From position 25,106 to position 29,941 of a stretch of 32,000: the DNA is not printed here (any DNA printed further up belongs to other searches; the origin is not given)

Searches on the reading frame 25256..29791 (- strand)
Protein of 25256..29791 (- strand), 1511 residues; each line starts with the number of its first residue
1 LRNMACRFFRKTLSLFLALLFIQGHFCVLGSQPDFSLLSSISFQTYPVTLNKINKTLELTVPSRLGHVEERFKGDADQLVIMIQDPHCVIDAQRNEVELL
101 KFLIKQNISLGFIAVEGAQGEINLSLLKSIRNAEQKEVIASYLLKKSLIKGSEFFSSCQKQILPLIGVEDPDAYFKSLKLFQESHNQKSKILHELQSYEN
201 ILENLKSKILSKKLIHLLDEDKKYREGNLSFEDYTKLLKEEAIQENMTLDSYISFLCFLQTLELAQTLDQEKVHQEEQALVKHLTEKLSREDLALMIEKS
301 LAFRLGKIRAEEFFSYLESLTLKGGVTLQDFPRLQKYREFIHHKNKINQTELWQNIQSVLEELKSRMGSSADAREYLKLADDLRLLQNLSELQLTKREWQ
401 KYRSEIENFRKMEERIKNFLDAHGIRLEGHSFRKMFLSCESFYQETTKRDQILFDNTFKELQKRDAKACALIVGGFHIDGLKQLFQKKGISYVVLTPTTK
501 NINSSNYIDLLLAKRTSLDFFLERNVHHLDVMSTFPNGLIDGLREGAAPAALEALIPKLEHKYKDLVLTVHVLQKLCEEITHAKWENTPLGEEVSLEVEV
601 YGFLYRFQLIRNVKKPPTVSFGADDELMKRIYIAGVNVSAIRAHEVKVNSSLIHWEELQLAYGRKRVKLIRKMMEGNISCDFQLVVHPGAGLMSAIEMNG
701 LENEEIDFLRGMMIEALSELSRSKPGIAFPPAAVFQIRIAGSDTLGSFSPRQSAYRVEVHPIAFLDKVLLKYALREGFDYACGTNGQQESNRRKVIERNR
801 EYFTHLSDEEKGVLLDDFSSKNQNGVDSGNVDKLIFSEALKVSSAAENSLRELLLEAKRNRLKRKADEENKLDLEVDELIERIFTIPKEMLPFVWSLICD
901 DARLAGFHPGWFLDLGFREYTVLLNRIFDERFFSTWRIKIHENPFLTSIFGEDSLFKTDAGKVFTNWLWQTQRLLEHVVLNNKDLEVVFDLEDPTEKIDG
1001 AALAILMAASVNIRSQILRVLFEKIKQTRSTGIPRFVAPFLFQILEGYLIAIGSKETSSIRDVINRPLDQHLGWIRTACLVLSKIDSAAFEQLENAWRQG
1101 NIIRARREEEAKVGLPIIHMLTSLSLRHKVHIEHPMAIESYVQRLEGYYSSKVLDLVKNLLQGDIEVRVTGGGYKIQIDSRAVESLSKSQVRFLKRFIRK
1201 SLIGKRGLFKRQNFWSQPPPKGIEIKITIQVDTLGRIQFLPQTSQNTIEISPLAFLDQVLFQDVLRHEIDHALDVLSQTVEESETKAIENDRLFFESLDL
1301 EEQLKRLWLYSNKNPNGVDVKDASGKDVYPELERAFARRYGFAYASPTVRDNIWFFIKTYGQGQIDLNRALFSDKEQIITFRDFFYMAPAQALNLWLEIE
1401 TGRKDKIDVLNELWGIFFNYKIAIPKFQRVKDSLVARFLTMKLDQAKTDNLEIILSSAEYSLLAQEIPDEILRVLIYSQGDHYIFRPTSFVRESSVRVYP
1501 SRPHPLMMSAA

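Call 8: search_protein_families(library=pfam, max_evalue=0.001, proteins=[window:25256-29791:-])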
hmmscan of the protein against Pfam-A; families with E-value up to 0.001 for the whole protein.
window:25256-29791:- (1511 aa): 0 families

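Call 74: search_protein_families(library=pfam, max_evalue=0.001, proteins=[window:25256-29791:-])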
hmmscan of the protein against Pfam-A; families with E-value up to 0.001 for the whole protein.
window:25256-29791:- (1511 aa): 0 families

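Call 92: find_encoding_contigs(protein=window:25256-29791:-, flank=2000, max_places=3)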
Protein window:25256-29791:- (1511 aa): no gene with exactly this product is on record in the collection.
